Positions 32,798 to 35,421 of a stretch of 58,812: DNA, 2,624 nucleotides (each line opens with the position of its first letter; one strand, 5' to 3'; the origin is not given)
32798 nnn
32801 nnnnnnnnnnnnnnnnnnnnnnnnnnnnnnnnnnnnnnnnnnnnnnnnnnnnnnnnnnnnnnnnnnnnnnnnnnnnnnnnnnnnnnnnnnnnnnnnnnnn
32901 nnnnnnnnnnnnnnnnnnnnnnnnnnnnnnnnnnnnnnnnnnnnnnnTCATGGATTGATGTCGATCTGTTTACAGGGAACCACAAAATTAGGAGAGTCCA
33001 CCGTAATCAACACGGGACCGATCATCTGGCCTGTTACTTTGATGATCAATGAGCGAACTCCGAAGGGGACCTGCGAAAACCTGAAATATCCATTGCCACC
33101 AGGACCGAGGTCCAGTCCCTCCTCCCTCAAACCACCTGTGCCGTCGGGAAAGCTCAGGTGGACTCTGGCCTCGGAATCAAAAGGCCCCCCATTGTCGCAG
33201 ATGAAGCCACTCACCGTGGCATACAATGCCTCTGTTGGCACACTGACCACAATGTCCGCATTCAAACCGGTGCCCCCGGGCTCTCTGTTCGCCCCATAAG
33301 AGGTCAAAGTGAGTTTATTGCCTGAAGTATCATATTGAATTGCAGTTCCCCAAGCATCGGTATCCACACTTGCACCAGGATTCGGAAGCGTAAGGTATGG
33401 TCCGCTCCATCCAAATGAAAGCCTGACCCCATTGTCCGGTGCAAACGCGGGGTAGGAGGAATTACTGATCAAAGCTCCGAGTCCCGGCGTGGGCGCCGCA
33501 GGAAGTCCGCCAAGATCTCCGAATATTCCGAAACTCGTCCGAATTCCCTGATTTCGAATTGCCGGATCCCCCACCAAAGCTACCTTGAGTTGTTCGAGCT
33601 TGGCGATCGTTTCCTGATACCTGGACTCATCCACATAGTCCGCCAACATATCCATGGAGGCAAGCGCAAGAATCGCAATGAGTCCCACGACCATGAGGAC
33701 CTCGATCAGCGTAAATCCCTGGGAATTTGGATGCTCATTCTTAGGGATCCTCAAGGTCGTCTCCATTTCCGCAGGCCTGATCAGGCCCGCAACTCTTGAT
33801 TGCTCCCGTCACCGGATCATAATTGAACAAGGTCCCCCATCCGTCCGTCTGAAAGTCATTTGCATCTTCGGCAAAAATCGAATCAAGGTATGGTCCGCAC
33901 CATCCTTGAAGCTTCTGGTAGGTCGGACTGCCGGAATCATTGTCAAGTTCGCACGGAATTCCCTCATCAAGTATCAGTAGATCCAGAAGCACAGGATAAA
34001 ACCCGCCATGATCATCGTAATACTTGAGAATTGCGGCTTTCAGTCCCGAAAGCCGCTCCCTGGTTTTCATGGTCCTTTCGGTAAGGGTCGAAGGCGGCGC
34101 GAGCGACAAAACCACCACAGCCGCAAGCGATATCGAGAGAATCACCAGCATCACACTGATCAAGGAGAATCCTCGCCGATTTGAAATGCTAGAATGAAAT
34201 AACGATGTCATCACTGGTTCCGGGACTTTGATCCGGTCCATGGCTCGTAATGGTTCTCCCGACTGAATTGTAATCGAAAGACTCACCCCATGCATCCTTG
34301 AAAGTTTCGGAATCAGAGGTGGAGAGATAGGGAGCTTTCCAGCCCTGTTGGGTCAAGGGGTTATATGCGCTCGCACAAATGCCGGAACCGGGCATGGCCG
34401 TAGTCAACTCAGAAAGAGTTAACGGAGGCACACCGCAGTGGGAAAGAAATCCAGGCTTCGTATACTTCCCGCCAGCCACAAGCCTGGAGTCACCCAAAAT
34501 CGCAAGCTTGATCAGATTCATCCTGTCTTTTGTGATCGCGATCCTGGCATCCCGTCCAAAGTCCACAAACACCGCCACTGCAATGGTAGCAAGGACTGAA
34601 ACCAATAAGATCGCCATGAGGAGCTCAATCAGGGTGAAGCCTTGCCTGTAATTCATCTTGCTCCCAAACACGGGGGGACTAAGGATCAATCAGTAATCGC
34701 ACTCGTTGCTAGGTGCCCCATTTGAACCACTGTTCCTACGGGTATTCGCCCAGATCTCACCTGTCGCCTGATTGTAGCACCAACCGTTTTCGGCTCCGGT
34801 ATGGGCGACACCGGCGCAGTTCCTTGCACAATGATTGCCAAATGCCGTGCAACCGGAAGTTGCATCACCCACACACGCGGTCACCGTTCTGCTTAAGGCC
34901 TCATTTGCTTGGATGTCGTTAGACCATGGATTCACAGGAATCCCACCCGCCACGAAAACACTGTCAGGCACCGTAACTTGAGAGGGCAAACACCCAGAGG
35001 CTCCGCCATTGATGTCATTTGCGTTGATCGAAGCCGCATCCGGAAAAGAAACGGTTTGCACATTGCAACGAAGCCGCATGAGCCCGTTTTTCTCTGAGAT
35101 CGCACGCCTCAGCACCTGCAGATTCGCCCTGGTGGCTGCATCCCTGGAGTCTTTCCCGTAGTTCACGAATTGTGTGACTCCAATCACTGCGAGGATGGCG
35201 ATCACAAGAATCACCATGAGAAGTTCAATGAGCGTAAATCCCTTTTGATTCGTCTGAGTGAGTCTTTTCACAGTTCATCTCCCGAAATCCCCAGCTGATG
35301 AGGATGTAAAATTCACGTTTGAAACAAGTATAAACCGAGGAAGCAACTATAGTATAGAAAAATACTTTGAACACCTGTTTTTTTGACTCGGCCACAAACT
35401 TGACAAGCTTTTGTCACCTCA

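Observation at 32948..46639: Hybrid type IV pilus / type II secretion (MSHA-like) machine with duplicated subunit sets and no retraction ATPase or prepilin peptidase in the locus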

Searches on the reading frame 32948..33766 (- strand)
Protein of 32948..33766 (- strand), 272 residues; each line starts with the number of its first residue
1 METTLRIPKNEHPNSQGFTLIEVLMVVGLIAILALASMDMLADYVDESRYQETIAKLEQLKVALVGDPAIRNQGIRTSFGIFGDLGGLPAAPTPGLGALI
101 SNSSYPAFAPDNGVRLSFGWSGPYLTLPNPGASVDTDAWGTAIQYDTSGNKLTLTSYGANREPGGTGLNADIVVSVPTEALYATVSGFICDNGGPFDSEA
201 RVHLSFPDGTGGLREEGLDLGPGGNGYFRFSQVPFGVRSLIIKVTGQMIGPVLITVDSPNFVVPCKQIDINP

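Call 4: search_protein_families(library=pfam, proteins=[window:32948-33766:-], max_evalue=0.01)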
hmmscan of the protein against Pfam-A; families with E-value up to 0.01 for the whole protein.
window:32948-33766:- (272 aa): 2 families
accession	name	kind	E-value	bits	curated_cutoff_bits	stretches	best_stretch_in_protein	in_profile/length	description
PF07963.17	N_methyl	-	4.3e-07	29.7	21.2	1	14-37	3-26/27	Prokaryotic N-terminal methylation motif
PF08334.16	T2SSG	-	1.1e-06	29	21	1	119-173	55-106/108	Type II secretion system (T2SS), protein G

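Call 6: search_protein_families(library=ncbifam, proteins=[window:32948-33766:-], max_evalue=0.01)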
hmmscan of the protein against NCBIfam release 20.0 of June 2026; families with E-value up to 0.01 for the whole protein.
window:32948-33766:- (272 aa): 7 families
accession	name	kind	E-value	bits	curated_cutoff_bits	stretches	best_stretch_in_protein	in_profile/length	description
TIGR01710.1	typeII_sec_gspG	equivalog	6.6e-11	42.4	88.85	2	119-173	81-131/134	type II secretion system major pseudopilin GspG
TIGR02532.1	IV_pilin_GFxxxE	domain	8.6e-06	25.4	16.3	1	16-36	2-22/24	prepilin-type N-terminal cleavage/methylation domain-containing protein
NF007800.0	PRK10506.1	equivalog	0.00045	20.1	158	1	13-59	6-52/163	prepilin peptidase-dependent protein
NF007862.0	PRK10574.1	equivalog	0.0012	19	138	1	14-47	3-36/145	prepilin peptidase-dependent pilin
TIGR01708.2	typeII_sec_gspH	equivalog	0.0012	18.8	80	1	15-57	1-43/169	type II secretion system minor pseudopilin GspH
NF041775.1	typeIV_PilA_Myxo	equivalog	0.0015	18.6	400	1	12-60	7-55/214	type IV pilin protein PilA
TIGR01711.1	gspJ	equivalog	0.0048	16.7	64.85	1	16-64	1-50/192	type II secretion system minor pseudopilin GspJ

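Call 49: find_homologous_proteins(query=window:32948-33766:-, max_evalue=0.00001)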
Query window:32948-33766:- (272 aa): 41 proteins with E <= 0.00001 among 1836 candidates.
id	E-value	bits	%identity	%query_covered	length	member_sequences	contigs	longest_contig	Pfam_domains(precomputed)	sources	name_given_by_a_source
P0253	3.6e-175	599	100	99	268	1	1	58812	PF07963.18,PF08334.17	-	-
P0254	7.0e-127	441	70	100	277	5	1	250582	PF07963.18,PF08334.17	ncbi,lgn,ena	-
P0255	2.3e-125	436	70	100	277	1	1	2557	PF07963.18,PF08334.17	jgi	jgi:prepilin-type N-terminal cleavage/methylation domain-containing protein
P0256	9.6e-114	397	69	91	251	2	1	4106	-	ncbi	-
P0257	8.7e-113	394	71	91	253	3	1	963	PF08334.17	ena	-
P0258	5.9e-110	385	70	91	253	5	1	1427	PF08334.17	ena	-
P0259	1.3e-105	371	58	100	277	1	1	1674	PF07963.18,PF08334.17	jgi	-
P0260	9.0e-104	365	58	100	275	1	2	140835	PF07963.18,PF08334.17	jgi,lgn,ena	-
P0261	5.4e-73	264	46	98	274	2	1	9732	PF07963.18,PF08334.17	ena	-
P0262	1.2e-70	256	47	99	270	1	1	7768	PF07963.18,PF08334.17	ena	-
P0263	8.3e-70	253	51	94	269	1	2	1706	PF07963.18,PF08334.17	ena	-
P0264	9.0e-70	253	48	95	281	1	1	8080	PF07963.18,PF08334.17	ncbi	-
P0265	3.8e-69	251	49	95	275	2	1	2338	PF07963.18,PF08334.17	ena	-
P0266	4.8e-69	251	47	95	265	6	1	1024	PF07963.18,PF08334.17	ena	-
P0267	5.0e-68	247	47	95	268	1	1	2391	PF07963.18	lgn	-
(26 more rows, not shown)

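Call 54: predict_structure(alignment_id=A2)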
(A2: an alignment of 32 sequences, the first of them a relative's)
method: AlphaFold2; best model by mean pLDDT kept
length: 268 residues; sequences in the alignment: 32
mean_pLDDT: 87.3   pTM: 0.78
mean pLDDT of the five models: 87.3, 85.9, 85.2, 85.1, 83.1
residues with pLDDT >= 90: 135; 70-90: 114; 50-70: 16; < 50: 3
segments of 3 or more residues with pLDDT < 50: 1-3
pLDDT, mean of each block of 10 residues (from residue 1): 50 69 86 80 92 94 90 91 82 82 90 88 84 92 88 91 90 92 91 93 91 91 94 94 89 94 84
secondary structure, 60 per line:
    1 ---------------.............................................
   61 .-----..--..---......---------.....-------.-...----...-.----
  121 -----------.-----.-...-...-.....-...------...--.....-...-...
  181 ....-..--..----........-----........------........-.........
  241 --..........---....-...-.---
elements in order: H16-61 H76-81 H91-95 E105-107 E112-114 E140-142 E148-152 E168-172 E178-184 E196-203 E209-216 E223-230 E232-240 E243-252 E256-259

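Call 58: fold_search(model_id=the predicted structure, library=pdb)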
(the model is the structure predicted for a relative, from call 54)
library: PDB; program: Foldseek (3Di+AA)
matches with E <= 10: 1165; with E <= 0.001: 2
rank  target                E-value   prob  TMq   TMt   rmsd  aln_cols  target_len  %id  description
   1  4v4c_B                3.5e-04  1.00  0.24  0.24  10.1       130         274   15  Crystal Structure of Pyrogallol-Phloroglucinol Transhydroxylase from Pelobacter acidigallici (released 2014-07-09)
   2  3rkp_B                9.7e-04  1.00  0.25  0.19   8.8       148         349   11  Crystal structure of BcpA*(D312A), the major pilin subunit of Bacillus cereus (released 2012-05-30)
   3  4lw9_A                1.5e-03  1.00  0.31  0.66   5.0       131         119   23  Crystal structure of Vibrio cholera major pseudopilin EpsG (released 2014-07-16)
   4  3gn9_A                1.7e-03  1.00  0.32  0.70   4.5       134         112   22  Crystal structure of the major pseudopilin from the type 2 secretion system of Vibrio vulnificus (released 2009-07-28)
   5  3rkp_A                1.8e-03  0.99  0.25  0.20   8.2       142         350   13  Crystal structure of BcpA*(D312A), the major pilin subunit of Bacillus cereus (released 2012-05-30)
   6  3kpt_B                1.9e-03  0.98  0.23  0.18   8.7       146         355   12  Crystal structure of BcpA, the major pilin subunit of Bacillus cereus (released 2009-11-24)
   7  3fu1_B                2.0e-03  1.00  0.31  0.69   4.9       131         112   21  Crystal structure of the major pseudopilin from the type 2 secretion system of Vibrio cholerae (released 2009-07-28)
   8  3fu1_A                2.4e-03  1.00  0.31  0.68   5.0       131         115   23  Crystal structure of the major pseudopilin from the type 2 secretion system of Vibrio cholerae (released 2009-07-28)
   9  9e7m_Ta               2.4e-03  1.00  0.25  0.62   3.5        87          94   22  In situ cryoEM structure of bacteriophage Ur-lambda tail tip complex (released 2025-11-05)
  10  4lw9_B                3.4e-03  1.00  0.32  0.67   4.9       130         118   20  Crystal structure of Vibrio cholera major pseudopilin EpsG (released 2014-07-16)
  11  4lw9_K                4.9e-03  1.00  0.32  0.68   5.1       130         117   22  Crystal structure of Vibrio cholera major pseudopilin EpsG (released 2014-07-16)
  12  3kpt_A                4.9e-03  0.94  0.25  0.20   8.4       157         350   15  Crystal structure of BcpA, the major pilin subunit of Bacillus cereus (released 2009-11-24)
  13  8qox_B                5.9e-03  0.97  0.25  0.16   6.3       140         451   17  Two-component assembly of SlaA and SlaB S-layer proteins of Sulfolobus acidocaldarius (released 2024-02-21)
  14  4lw9_F                6.2e-03  1.00  0.30  0.66   5.0       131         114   22  Crystal structure of Vibrio cholera major pseudopilin EpsG (released 2014-07-16)
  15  3gn9_C                7.0e-03  1.00  0.31  0.68   4.5       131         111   23  Crystal structure of the major pseudopilin from the type 2 secretion system of Vibrio vulnificus (released 2009-07-28)
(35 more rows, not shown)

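Call 81: search_protein_representatives(alignment_id=A2)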
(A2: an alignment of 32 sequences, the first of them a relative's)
Query: 32 sequences, 271 profile positions. Proteins with E-value up to 0.001 (for the whole library): 11461; up to 1e-10: 2200; up to 1e-30: 252. The best 150 are listed.
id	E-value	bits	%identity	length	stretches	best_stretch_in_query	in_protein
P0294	2.0e-105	368.3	-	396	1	6-270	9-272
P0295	4.4e-105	367.1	-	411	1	6-271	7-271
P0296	6.9e-105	366.5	-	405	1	6-268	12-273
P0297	7.5e-102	356.5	-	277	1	8-269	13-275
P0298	9.6e-101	352.9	-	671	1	6-269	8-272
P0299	1.7e-100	352.1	-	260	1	6-263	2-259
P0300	2.6e-100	351.5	-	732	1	8-269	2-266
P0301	2.2e-98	345.2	-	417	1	8-269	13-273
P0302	1.4e-97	342.5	-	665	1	4-264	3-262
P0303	1.1e-95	336.3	-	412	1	4-271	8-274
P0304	2.9e-95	334.9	-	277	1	8-269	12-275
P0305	2.9e-94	331.6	-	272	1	6-271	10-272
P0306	9.9e-92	323.3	-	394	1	19-269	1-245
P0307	1.2e-91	323.0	-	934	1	2-263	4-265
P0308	2.8e-91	321.9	-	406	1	6-270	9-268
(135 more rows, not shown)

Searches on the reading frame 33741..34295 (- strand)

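Call 4: search_protein_families(library=pfam, proteins=[window:33741-34295:-], max_evalue=0.01)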
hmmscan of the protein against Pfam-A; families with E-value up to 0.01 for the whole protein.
window:33741-34295:- (184 aa): 0 families

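Call 6: search_protein_families(library=ncbifam, proteins=[window:33741-34295:-], max_evalue=0.01)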
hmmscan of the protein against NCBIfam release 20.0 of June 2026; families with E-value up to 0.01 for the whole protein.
window:33741-34295:- (184 aa): 2 families
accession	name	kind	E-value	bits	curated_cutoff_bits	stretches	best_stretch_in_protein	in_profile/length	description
TIGR01708.2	typeII_sec_gspH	equivalog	0.0004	20.4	80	1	41-84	2-45/169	type II secretion system minor pseudopilin GspH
TIGR01710.1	typeII_sec_gspG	equivalog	0.00075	19.5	88.85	1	41-176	1-122/134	type II secretion system major pseudopilin GspG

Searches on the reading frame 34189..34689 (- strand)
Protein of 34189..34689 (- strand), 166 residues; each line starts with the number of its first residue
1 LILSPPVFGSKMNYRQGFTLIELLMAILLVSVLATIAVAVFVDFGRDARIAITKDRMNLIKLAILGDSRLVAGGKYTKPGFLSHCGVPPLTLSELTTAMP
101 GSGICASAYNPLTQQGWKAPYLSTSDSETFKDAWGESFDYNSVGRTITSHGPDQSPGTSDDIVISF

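Call 4: search_protein_families(library=pfam, proteins=[window:34189-34689:-], max_evalue=0.01)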
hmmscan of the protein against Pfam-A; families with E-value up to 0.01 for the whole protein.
window:34189-34689:- (166 aa): 2 families
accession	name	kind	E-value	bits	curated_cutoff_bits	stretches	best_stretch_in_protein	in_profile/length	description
PF07963.17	N_methyl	-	8.4e-08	31.9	21.2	1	12-37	1-26/27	Prokaryotic N-terminal methylation motif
PF08334.16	T2SSG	-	2.7e-05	24.6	21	1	109-161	47-101/108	Type II secretion system (T2SS), protein G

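Call 6: search_protein_families(library=ncbifam, proteins=[window:34189-34689:-], max_evalue=0.01)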
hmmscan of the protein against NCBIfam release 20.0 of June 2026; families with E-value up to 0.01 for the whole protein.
window:34189-34689:- (166 aa): 8 families
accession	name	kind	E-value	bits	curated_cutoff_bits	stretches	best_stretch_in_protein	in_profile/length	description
TIGR02532.1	IV_pilin_GFxxxE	domain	1.8e-07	30.7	16.3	1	15-38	1-24/24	prepilin-type N-terminal cleavage/methylation domain-containing protein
TIGR01710.1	typeII_sec_gspG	equivalog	4.7e-07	29.9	88.85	0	16-63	1-48/134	type II secretion system major pseudopilin GspG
TIGR01708.2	typeII_sec_gspH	equivalog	5.5e-05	23.2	80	1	16-56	2-42/169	type II secretion system minor pseudopilin GspH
NF041775.1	typeIV_PilA_Myxo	equivalog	6.9e-05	22.9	400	1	11-59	5-52/214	type IV pilin protein PilA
NF007862.0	PRK10574.1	equivalog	0.00011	22.4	138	1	12-49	1-38/145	prepilin peptidase-dependent pilin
NF007800.0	PRK10506.1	equivalog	0.00024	20.9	158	1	11-50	4-43/163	prepilin peptidase-dependent protein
NF040999.1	pilin_ComGC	equivalog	0.0052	17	75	1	16-38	2-24/84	competence type IV pilus major pilin ComGC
NF038303.1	EPS_HpsB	equivalog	0.006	16.6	150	1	16-37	3-25/211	hormogonium polysaccharide secretion pseudopilin HpsB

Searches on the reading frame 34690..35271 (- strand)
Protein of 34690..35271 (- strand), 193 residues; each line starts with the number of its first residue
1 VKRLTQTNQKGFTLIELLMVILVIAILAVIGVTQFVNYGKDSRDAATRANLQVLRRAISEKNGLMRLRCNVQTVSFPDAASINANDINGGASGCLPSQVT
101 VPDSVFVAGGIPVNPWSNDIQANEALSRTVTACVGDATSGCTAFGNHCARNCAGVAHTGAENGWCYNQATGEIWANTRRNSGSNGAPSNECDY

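Call 4: search_protein_families(library=pfam, proteins=[window:34690-35271:-], max_evalue=0.01)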
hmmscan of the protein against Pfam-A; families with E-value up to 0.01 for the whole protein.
window:34690-35271:- (193 aa): 1 family
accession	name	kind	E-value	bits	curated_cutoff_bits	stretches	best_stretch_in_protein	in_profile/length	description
PF07963.17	N_methyl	-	7.1e-08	32.2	21.2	1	8-30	3-25/27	Prokaryotic N-terminal methylation motif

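Call 6: search_protein_families(library=ncbifam, proteins=[window:34690-35271:-], max_evalue=0.01)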
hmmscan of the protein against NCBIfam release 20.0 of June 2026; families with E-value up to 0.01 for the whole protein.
window:34690-35271:- (193 aa): 11 families
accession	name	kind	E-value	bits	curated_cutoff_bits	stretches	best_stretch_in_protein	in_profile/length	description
TIGR02532.1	IV_pilin_GFxxxE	domain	4.8e-08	32.5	16.3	1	9-31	1-23/24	prepilin-type N-terminal cleavage/methylation domain-containing protein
NF007862.0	PRK10574.1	equivalog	1.2e-07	31.9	138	1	7-40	2-35/145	prepilin peptidase-dependent pilin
TIGR01710.1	typeII_sec_gspG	equivalog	8.2e-07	29.1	88.85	1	10-60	1-51/134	type II secretion system major pseudopilin GspG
NF007800.0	PRK10506.1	equivalog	1.2e-06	28.4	158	1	6-47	5-46/163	prepilin peptidase-dependent protein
NF040999.1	pilin_ComGC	equivalog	5.4e-06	26.5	75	1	9-41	1-33/84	competence type IV pilus major pilin ComGC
NF041775.1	typeIV_PilA_Myxo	equivalog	5.4e-06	26.5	400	1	8-57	9-58/214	type IV pilin protein PilA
NF041013.1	T4P_ComGE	equivalog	6.6e-05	22.9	49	1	8-61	2-56/83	competence type IV pilus minor pilin ComGE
TIGR01708.2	typeII_sec_gspH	equivalog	8.2e-05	22.7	80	1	9-39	1-31/169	type II secretion system minor pseudopilin GspH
NF040982.1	ComGD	equivalog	0.0004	20.8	70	1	9-37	1-28/139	competence type IV pilus minor pilin ComGD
TIGR02523.1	type_IV_pilV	equivalog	0.0054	17.2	52.2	1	9-58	1-50/139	type IV pilus modification protein PilV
TIGR02596.1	TIGR02596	subfamily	0.0055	16.8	70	1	12-32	1-21/196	Verru_Chthon cassette protein D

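Call 72: predict_structure(alignment_id=A4)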
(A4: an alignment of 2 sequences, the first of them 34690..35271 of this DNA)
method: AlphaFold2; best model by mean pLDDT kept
length: 193 residues; sequences in the alignment: 2
mean_pLDDT: 39.8   pTM: 0.21
mean pLDDT of the five models: 39.8, 38.7, 38.1, 37.9, 36.3
residues with pLDDT >= 90: 0; 70-90: 18; 50-70: 14; < 50: 161
segments of 3 or more residues with pLDDT < 50: 38-193
pLDDT, mean of each block of 10 residues (from residue 1): 49 76 82 54 37 38 33 28 34 36 31 29 29 30 30 30 40 39 34 35
secondary structure, 60 per line:
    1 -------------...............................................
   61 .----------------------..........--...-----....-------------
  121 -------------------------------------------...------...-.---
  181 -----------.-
elements in order: H14-61 H84-93 H104-107 E164-166 E173-175
